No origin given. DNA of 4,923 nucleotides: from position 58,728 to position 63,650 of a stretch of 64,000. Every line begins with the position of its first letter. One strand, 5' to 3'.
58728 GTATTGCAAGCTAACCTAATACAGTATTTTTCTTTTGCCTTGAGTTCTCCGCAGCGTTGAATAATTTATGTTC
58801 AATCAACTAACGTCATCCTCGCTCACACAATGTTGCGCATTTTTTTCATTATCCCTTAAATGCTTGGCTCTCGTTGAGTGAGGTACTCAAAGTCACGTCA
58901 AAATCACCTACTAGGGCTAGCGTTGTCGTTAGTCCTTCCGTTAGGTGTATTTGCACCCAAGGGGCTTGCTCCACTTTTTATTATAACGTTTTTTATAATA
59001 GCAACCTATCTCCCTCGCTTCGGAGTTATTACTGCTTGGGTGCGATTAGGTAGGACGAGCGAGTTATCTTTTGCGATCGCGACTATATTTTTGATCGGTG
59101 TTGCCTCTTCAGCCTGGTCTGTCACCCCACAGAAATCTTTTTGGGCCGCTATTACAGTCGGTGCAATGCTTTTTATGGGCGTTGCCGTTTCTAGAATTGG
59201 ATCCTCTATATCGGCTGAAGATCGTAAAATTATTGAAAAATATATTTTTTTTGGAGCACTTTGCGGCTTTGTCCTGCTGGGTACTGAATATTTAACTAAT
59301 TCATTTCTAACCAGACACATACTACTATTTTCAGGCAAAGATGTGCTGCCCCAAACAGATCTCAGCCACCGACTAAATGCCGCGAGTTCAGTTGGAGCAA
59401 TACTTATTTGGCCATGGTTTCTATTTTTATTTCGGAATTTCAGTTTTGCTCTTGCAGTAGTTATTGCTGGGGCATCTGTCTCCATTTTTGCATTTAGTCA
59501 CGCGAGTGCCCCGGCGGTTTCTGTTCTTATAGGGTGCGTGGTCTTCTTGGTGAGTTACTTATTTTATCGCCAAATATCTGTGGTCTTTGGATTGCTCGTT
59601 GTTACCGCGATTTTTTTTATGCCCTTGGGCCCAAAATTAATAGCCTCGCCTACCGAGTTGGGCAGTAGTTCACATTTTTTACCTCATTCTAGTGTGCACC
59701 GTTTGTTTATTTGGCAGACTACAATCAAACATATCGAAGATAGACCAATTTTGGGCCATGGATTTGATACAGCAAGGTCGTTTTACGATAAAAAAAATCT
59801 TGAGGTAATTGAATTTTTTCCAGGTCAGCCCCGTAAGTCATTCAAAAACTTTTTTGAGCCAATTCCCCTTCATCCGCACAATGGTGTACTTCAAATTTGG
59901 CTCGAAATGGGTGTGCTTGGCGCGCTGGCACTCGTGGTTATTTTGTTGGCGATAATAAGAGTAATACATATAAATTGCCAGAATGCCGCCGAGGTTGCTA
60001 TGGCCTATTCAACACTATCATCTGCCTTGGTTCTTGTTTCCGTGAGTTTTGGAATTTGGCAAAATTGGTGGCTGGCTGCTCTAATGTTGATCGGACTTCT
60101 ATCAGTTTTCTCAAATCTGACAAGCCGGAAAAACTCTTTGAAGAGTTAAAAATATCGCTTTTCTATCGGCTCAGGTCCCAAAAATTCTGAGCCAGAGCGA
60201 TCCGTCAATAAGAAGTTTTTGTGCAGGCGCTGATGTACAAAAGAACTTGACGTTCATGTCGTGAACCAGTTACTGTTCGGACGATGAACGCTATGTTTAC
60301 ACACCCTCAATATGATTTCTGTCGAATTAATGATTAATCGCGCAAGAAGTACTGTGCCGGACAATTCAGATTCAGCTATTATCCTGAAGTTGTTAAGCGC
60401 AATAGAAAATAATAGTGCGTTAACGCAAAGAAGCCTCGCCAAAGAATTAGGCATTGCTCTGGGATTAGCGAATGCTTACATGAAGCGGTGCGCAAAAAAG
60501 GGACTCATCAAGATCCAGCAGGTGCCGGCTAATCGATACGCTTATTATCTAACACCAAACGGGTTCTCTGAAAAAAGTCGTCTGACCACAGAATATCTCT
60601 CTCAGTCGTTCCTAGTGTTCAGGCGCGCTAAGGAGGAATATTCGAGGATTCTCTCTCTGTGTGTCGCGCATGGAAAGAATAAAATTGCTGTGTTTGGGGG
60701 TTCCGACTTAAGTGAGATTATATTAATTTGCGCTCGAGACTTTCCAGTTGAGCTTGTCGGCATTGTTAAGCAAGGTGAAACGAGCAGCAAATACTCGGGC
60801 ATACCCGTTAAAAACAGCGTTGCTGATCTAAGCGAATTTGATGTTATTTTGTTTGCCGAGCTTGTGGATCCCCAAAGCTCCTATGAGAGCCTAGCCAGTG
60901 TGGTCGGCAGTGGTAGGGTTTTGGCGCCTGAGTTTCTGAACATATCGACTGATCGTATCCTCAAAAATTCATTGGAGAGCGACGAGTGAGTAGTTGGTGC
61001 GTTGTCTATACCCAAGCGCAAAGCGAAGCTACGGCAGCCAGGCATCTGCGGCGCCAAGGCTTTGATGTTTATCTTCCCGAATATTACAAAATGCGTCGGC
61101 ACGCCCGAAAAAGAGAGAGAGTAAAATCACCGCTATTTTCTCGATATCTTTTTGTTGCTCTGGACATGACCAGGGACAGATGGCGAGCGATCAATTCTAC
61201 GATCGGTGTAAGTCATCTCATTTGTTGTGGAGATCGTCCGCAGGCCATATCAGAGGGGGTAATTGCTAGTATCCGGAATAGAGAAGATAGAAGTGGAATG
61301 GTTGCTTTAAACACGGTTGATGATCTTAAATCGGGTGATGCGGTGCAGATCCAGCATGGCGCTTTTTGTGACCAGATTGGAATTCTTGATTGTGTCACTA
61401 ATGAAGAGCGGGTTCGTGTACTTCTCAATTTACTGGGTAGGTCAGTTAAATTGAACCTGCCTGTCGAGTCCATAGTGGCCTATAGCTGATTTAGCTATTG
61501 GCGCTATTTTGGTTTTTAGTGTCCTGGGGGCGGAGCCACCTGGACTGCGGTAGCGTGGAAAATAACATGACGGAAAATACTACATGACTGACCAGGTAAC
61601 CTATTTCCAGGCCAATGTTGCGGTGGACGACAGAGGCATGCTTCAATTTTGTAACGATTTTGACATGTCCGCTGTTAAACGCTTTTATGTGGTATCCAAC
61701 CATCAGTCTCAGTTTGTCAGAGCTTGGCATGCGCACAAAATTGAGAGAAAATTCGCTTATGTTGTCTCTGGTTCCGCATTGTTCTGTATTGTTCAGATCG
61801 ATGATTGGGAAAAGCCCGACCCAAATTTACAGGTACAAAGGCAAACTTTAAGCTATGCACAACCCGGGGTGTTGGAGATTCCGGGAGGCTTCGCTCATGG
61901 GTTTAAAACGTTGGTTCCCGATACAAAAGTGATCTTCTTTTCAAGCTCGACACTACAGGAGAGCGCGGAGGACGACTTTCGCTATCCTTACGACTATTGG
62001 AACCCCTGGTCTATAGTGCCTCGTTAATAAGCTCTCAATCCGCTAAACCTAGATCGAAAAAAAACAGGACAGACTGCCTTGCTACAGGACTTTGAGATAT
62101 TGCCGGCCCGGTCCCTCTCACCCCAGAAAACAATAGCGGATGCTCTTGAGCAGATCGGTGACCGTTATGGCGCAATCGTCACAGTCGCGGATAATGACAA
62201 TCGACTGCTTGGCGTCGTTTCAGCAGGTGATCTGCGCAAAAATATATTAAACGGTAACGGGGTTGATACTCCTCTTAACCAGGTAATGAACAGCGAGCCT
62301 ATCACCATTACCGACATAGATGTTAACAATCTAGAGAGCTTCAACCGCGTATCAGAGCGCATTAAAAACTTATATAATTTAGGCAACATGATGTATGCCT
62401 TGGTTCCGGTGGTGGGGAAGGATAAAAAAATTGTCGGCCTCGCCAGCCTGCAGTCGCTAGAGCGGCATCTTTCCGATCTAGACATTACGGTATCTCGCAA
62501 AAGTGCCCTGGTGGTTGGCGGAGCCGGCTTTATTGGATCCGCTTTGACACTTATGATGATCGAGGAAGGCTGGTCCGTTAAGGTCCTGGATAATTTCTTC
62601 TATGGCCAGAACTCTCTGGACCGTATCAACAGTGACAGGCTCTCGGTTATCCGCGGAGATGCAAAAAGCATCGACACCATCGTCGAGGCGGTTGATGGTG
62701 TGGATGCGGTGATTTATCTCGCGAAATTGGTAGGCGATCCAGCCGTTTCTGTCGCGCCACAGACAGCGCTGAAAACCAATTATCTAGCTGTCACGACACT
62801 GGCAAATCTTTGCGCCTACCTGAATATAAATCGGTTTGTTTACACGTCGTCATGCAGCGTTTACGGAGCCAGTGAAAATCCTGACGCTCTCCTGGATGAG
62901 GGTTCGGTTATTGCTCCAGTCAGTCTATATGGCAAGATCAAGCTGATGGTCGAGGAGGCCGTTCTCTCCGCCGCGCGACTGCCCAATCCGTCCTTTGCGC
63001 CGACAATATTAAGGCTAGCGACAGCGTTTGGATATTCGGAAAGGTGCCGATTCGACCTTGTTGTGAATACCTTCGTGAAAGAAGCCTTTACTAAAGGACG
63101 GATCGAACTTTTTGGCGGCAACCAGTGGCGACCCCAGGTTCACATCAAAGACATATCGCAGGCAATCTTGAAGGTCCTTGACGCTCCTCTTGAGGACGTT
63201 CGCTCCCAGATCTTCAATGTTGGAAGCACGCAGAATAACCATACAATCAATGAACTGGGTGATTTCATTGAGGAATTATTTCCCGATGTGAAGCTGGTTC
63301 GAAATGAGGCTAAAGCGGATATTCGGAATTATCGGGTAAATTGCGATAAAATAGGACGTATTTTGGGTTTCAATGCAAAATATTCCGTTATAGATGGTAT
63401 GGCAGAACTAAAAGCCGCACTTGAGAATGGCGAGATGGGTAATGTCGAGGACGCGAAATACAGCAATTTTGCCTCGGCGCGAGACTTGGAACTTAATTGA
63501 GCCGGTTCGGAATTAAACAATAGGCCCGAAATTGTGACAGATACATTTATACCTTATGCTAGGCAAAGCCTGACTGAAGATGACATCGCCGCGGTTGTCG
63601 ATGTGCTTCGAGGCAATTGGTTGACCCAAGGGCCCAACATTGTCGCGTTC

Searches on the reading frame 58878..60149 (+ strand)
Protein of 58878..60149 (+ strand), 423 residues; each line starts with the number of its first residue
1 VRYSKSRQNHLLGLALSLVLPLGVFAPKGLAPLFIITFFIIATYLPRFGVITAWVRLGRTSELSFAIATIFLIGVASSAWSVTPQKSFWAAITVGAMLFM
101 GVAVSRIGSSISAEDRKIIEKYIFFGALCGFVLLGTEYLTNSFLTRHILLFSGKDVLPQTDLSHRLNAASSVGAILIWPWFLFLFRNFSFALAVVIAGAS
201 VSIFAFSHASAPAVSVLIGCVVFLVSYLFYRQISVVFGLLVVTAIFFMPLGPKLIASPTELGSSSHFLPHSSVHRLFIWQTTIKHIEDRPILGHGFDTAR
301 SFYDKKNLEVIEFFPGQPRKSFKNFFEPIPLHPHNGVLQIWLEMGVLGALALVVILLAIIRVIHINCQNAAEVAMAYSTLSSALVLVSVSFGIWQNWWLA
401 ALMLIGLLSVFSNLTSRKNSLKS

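Call 91: search_protein_families(library=pfam, proteins=[window:58878-60149:+], max_evalue=0.00001)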
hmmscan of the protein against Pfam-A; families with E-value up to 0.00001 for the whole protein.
window:58878-60149:+ (423 aa): 1 family
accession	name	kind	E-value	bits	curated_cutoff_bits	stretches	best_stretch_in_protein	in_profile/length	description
PF04932.20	Wzy_C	-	8.3e-20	71.5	31.7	1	200-352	6-148/149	O-Antigen ligase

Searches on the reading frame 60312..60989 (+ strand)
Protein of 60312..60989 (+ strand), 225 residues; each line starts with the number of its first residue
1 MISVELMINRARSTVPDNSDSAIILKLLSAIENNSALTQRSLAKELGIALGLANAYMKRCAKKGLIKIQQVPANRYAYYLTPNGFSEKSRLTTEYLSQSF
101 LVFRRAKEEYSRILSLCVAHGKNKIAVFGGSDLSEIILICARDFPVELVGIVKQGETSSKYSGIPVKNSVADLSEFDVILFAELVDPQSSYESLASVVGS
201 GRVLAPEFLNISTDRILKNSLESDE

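Call 91: search_protein_families(library=pfam, proteins=[window:60312-60989:+], max_evalue=0.00001)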
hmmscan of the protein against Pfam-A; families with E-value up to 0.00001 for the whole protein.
window:60312-60989:+ (225 aa): 1 family
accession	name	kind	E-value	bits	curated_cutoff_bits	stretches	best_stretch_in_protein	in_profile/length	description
PF13412.12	HTH_24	-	4.9e-11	42.5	21.9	1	22-67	3-48/48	Winged helix-turn-helix DNA-binding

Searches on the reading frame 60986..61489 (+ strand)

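Call 91: search_protein_families(library=pfam, proteins=[window:60986-61489:+], max_evalue=0.00001)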
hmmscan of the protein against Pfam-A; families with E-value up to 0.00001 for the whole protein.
window:60986-61489:+ (167 aa): 1 family
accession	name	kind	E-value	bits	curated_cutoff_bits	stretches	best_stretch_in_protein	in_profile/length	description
PF02357.24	NusG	-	5.9e-20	72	22.2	1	3-96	2-92/93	Transcription termination factor nusG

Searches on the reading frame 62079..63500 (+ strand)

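Call 91: search_protein_families(library=pfam, proteins=[window:62079-63500:+], max_evalue=0.00001)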
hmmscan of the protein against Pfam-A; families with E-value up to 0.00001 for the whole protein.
window:62079-63500:+ (473 aa): 7 families
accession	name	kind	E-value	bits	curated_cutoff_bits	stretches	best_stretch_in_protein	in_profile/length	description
PF01370.27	Epimerase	-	2.3e-37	129.1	20.9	1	143-382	1-240/240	NAD dependent epimerase/dehydratase family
PF01073.25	3Beta_HSD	-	6.3e-21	75.1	22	1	144-330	1-195/280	3-beta hydroxysteroid dehydrogenase/isomerase family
PF16363.11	GDP_Man_Dehyd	-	3.9e-17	63.1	27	1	144-443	1-331/332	GDP-mannose 4,6 dehydratase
PF04321.23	RmlD_sub_bind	-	1.5e-11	44.3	27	1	144-379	4-210/287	RmlD substrate binding domain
PF00571.33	CBS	-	2.1e-09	38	24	1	12-57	11-56/57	CBS domain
PF13460.12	NAD_binding_10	-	6.7e-08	33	27.2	1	147-267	1-107/184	NAD(P)H-binding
PF02719.21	Polysacc_synt_2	-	3.4e-06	26.9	20.2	0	144-258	2-128/293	Polysaccharide biosynthesis protein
